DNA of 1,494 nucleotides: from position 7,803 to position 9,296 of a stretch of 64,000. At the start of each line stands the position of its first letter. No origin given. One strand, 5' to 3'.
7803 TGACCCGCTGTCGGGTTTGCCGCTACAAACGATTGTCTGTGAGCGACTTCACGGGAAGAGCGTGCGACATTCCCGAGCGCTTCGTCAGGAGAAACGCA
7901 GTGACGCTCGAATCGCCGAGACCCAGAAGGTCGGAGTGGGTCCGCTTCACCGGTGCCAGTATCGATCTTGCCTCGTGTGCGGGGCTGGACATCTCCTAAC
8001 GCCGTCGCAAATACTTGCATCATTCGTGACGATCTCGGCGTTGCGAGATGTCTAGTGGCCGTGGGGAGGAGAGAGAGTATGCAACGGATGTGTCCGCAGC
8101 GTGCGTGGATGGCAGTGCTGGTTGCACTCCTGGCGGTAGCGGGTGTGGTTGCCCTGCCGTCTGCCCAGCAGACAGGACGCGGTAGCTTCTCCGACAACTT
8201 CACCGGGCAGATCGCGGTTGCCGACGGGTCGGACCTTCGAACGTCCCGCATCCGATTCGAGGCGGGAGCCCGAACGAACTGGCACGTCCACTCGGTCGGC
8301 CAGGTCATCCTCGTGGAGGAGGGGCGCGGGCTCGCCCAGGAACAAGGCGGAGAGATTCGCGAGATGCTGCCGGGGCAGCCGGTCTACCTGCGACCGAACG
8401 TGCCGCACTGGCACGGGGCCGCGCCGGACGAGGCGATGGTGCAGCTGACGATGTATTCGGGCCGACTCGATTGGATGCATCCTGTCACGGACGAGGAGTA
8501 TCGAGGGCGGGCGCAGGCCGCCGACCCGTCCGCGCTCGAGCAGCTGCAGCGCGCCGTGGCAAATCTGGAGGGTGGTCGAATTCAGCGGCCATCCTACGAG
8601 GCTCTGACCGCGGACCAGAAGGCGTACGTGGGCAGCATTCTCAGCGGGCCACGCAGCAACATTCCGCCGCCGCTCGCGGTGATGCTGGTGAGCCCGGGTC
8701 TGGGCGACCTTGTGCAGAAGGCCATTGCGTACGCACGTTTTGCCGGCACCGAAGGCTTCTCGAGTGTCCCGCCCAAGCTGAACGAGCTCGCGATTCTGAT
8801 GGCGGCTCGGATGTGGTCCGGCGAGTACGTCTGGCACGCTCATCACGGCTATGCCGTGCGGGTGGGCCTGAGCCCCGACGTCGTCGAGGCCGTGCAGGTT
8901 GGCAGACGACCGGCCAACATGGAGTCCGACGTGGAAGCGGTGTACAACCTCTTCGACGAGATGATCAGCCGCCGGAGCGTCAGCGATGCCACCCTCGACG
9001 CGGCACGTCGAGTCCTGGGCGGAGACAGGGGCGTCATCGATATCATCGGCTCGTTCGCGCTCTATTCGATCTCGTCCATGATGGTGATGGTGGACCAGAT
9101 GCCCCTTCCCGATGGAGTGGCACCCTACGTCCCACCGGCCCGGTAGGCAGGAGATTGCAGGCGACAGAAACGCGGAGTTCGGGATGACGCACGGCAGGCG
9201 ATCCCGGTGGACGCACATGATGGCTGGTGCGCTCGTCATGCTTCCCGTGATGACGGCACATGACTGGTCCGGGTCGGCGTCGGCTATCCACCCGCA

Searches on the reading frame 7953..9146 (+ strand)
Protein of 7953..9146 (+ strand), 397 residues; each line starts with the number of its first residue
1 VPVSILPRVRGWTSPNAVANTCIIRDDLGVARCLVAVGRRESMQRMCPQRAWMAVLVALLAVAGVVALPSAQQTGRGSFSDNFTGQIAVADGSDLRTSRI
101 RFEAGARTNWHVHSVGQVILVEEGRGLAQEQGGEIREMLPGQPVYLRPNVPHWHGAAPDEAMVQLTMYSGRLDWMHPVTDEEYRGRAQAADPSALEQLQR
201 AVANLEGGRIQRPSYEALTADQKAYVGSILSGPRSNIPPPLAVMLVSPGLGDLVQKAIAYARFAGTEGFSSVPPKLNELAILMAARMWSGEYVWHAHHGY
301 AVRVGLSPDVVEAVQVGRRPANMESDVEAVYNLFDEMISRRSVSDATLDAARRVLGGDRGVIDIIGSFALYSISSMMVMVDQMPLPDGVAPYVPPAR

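Call 66: search_protein_families(library=pfam, proteins=[window:7953-9146:+], max_evalue=0.00001)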
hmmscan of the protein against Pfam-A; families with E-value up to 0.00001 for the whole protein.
window:7953-9146:+ (397 aa): 2 families
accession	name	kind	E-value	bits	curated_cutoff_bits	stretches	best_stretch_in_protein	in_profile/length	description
PF07883.17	Cupin_2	-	1.7e-08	34.5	27.2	1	100-166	3-68/70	Cupin domain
PF02311.25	AraC_binding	-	3.7e-06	27.1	21.1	1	106-207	14-119/135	AraC-like ligand binding domain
